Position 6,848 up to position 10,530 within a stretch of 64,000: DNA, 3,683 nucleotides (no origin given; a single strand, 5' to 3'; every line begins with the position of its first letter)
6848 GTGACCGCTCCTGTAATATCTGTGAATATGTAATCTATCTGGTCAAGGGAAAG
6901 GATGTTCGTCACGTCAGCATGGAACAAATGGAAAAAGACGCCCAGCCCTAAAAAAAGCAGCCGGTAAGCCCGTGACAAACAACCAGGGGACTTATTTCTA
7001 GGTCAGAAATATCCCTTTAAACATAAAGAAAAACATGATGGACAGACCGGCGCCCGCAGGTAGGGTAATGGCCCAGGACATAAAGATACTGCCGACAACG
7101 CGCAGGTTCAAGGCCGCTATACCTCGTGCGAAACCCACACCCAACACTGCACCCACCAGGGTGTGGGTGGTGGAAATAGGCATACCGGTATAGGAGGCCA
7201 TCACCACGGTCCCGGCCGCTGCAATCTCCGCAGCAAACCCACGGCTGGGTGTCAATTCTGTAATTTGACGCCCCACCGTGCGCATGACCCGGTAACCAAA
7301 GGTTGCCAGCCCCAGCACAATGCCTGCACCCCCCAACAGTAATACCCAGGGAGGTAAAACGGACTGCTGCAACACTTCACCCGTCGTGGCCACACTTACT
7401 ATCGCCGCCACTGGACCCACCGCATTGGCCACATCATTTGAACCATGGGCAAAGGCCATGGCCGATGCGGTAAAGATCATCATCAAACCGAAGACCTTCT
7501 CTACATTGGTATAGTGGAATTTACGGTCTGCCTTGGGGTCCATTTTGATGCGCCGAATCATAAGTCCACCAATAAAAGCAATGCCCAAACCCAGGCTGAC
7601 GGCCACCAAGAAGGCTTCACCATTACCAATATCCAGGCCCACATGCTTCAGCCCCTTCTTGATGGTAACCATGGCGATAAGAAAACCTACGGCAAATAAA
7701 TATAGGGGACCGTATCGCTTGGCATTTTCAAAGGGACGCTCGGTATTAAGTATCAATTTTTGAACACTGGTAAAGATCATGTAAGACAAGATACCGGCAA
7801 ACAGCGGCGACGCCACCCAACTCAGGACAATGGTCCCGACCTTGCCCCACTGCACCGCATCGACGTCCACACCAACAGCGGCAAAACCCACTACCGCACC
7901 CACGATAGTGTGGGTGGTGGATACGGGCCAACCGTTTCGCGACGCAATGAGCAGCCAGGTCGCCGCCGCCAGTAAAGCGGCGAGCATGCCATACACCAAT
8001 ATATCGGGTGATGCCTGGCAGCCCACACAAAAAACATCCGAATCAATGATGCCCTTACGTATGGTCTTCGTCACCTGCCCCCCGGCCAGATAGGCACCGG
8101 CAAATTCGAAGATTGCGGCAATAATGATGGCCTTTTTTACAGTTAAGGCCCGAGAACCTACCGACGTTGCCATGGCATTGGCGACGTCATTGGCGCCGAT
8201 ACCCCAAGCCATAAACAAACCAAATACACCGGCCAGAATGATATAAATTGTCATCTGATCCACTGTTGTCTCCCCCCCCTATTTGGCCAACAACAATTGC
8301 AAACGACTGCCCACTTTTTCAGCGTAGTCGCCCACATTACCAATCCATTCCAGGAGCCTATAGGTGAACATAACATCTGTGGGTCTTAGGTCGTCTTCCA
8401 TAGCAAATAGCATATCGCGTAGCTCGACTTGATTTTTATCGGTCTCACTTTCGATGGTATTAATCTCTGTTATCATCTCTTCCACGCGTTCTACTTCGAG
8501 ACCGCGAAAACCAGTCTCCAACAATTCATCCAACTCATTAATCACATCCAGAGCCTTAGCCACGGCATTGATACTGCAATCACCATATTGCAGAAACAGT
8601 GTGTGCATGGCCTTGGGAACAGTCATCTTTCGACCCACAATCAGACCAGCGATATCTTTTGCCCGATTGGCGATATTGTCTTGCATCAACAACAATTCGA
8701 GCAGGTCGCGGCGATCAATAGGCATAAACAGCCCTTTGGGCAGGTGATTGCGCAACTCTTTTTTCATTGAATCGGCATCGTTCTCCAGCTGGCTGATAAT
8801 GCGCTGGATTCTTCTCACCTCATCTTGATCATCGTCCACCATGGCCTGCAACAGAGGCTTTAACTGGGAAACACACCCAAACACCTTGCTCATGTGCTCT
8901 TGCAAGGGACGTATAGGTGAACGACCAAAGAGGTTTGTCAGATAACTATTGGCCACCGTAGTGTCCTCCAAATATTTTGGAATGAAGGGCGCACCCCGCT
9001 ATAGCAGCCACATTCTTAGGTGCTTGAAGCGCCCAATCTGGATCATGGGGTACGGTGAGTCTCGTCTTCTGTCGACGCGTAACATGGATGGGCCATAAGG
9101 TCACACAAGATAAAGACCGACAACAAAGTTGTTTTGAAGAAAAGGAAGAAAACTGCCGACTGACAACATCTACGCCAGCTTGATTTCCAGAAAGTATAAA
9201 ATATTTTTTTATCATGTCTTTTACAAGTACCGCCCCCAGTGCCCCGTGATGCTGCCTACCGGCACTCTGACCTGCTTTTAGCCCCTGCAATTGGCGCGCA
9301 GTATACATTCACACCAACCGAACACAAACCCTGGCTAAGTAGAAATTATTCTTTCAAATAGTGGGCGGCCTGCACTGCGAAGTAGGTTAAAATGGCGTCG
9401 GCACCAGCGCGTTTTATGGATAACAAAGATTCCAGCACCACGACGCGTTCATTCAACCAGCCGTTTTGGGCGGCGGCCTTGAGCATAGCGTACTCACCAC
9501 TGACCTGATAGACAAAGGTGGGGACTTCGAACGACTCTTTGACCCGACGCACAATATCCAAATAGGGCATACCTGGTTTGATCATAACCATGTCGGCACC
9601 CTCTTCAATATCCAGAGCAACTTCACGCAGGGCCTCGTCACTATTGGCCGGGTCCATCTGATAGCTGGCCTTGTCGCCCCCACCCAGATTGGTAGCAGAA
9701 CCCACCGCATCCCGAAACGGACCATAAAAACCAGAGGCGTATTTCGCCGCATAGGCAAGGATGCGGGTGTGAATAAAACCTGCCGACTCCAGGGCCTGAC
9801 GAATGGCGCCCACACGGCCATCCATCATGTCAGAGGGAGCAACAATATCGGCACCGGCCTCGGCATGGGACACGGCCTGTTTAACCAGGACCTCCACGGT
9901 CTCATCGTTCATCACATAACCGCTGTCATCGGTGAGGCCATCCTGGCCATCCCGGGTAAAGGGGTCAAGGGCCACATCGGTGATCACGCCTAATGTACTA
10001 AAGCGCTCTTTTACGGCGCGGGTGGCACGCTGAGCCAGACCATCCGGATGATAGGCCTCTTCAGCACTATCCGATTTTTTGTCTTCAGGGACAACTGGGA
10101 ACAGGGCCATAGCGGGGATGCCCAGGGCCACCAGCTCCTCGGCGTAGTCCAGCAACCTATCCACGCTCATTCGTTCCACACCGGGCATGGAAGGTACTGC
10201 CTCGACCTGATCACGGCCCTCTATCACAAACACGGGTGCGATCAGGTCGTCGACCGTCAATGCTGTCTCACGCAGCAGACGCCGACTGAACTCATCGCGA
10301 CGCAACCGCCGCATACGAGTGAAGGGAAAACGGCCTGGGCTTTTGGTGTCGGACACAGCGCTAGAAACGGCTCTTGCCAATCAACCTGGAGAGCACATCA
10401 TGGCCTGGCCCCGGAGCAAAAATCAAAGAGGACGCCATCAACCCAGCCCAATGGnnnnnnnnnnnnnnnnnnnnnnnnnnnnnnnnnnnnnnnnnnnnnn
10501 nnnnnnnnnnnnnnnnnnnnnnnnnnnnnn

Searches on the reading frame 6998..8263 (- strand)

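Call 94: search_protein_families(library=pfam, proteins=[window:6998-8263:-], max_evalue=0.00001)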
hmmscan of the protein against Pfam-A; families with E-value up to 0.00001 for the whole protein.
window:6998-8263:- (421 aa): 1 family
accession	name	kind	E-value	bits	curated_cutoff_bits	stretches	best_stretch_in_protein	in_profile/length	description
PF01384.25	PHO4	-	1.6e-120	402.7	33.7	1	22-408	1-350/350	Phosphate transporter family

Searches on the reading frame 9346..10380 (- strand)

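Call 94: search_protein_families(library=pfam, proteins=[window:9346-10380:-], max_evalue=0.00001)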
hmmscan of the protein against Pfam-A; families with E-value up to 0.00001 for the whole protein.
window:9346-10380:- (344 aa): 1 family
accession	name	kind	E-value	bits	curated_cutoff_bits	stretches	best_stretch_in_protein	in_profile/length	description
PF00490.27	ALAD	-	5.9e-141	469.6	24.6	1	21-340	2-316/317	Delta-aminolevulinic acid dehydratase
